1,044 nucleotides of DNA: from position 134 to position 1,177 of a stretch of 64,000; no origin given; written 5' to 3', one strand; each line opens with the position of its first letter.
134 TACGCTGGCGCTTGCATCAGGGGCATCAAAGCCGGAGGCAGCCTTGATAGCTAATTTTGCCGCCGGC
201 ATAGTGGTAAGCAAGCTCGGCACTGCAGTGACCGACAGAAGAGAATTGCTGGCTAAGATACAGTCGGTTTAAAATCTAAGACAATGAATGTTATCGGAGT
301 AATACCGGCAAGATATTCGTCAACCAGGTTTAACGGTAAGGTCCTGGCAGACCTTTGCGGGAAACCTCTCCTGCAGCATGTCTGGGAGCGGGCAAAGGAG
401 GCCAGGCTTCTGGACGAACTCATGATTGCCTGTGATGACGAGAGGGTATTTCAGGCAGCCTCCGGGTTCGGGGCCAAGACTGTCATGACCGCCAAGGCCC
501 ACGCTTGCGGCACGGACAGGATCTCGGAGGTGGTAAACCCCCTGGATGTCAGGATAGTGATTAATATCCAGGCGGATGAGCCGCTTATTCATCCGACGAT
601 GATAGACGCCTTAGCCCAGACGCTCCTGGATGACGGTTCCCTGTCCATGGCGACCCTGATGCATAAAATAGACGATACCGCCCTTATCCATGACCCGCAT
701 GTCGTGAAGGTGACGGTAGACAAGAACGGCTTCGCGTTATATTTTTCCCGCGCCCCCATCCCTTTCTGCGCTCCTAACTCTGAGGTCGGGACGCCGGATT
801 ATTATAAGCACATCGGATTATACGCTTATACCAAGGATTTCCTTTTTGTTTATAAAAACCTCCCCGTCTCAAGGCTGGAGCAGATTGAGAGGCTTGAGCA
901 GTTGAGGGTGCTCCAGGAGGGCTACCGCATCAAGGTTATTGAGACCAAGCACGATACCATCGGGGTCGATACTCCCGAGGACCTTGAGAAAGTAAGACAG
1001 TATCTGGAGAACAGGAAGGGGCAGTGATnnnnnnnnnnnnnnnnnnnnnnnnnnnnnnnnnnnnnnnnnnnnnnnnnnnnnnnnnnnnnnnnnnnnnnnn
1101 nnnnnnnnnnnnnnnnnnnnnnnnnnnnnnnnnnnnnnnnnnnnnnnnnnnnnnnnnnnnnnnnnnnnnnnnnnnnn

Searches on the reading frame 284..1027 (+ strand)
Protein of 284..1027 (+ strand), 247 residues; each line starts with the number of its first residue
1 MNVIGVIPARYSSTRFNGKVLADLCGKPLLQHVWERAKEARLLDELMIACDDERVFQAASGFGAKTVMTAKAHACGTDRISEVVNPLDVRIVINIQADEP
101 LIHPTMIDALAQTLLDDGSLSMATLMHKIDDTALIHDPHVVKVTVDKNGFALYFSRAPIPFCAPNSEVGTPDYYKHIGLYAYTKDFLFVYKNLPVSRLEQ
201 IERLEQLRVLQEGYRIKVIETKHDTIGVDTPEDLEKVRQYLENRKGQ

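Call 13: find_encoding_contigs(protein=window:284-1027:+, flank=10000, max_places=2)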
Protein window:284-1027:+ (247 aa): no gene with exactly this product is on record in the collection.

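Call 16: search_protein_families(library=pfam, proteins=[window:284-1027:+], max_evalue=0.00001)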
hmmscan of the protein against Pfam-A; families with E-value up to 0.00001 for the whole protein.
window:284-1027:+ (247 aa): 2 families
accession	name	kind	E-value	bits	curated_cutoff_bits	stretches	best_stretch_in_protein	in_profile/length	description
PF02348.25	CTP_transf_3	-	3.2e-53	181.2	22.6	1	4-216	1-217/217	Cytidylyltransferase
PF12804.13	NTP_transf_3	-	1.1e-08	35.8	27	1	13-118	9-115/160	MobA-like NTP transferase domain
